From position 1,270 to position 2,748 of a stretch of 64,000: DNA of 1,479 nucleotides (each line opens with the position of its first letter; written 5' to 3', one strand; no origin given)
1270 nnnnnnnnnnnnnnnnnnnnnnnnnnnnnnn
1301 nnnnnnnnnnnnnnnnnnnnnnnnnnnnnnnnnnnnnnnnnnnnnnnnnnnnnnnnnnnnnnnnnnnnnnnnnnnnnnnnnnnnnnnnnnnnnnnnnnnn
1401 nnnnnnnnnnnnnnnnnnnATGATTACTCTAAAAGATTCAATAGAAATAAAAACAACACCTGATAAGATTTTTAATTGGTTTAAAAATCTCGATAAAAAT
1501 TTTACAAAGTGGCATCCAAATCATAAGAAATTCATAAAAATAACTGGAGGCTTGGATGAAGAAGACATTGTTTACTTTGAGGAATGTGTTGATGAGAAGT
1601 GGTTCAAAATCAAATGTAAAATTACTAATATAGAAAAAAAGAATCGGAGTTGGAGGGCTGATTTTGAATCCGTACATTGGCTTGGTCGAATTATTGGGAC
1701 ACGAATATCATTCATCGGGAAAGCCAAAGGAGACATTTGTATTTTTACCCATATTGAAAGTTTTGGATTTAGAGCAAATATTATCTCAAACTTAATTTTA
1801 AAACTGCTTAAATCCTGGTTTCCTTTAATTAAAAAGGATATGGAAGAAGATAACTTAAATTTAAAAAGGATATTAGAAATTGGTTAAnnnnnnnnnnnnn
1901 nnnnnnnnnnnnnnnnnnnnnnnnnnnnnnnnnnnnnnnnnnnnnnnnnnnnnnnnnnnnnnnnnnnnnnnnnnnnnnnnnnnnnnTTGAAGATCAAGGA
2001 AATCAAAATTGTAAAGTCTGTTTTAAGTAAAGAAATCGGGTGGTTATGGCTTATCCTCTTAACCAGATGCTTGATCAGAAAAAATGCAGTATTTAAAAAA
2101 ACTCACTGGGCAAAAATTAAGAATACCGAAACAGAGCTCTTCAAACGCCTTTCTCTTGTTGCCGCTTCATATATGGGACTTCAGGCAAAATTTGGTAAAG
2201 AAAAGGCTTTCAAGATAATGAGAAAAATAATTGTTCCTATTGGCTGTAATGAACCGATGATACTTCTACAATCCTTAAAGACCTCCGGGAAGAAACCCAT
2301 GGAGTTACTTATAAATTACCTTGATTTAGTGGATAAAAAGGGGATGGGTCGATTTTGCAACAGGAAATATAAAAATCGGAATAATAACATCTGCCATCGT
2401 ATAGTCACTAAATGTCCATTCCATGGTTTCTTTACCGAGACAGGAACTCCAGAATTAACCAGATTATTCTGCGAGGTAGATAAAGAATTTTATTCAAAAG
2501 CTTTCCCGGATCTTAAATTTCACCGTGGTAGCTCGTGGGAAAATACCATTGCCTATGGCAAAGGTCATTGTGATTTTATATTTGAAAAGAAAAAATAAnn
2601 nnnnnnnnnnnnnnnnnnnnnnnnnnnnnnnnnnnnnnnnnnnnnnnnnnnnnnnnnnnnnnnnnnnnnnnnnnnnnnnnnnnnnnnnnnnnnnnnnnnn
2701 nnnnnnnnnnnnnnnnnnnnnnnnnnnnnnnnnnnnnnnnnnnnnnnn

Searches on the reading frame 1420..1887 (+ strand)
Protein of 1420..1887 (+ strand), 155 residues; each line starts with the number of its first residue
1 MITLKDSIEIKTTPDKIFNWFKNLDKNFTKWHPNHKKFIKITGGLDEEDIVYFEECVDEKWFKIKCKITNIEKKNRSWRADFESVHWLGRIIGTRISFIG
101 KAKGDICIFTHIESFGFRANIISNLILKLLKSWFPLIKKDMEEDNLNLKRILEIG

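Call 11: search_protein_families(library=ncbifam, proteins=[window:1420-1887:+], max_evalue=0.00001)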
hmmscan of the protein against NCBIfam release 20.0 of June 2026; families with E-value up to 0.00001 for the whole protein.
window:1420-1887:+ (155 aa): 0 families

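Call 78: search_protein_families(library=pfam, proteins=[window:1420-1887:+], max_evalue=1)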
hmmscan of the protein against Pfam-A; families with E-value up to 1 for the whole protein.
window:1420-1887:+ (155 aa): 2 families
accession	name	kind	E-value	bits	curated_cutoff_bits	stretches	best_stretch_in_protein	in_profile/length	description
PF10604.15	Polyketide_cyc2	-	1.9e-06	28.7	27.4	1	1-153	1-142/142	Polyketide cyclase / dehydrase and lipid transport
PF00407.25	Bet_v_1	-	0.0039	17.6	22.4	1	3-77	5-81/151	Pathogenesis-related protein Bet v 1 family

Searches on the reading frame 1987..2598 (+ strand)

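Call 11: search_protein_families(library=ncbifam, proteins=[window:1987-2598:+], max_evalue=0.00001)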
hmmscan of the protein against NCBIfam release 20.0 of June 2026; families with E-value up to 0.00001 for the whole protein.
window:1987-2598:+ (203 aa): 0 families

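Call 78: search_protein_families(library=pfam, proteins=[window:1987-2598:+], max_evalue=1)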
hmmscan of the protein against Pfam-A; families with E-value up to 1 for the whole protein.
window:1987-2598:+ (203 aa): 2 families
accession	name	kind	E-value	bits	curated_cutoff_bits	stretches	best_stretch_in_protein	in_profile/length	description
PF14196.11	ATC_hydrolase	-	4.1e-21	76.7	28.1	1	59-199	10-145/145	L-2-amino-thiazoline-4-carboxylic acid hydrolase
PF00854.27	PTR2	-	0.21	10.9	27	1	4-80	126-203/392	POT family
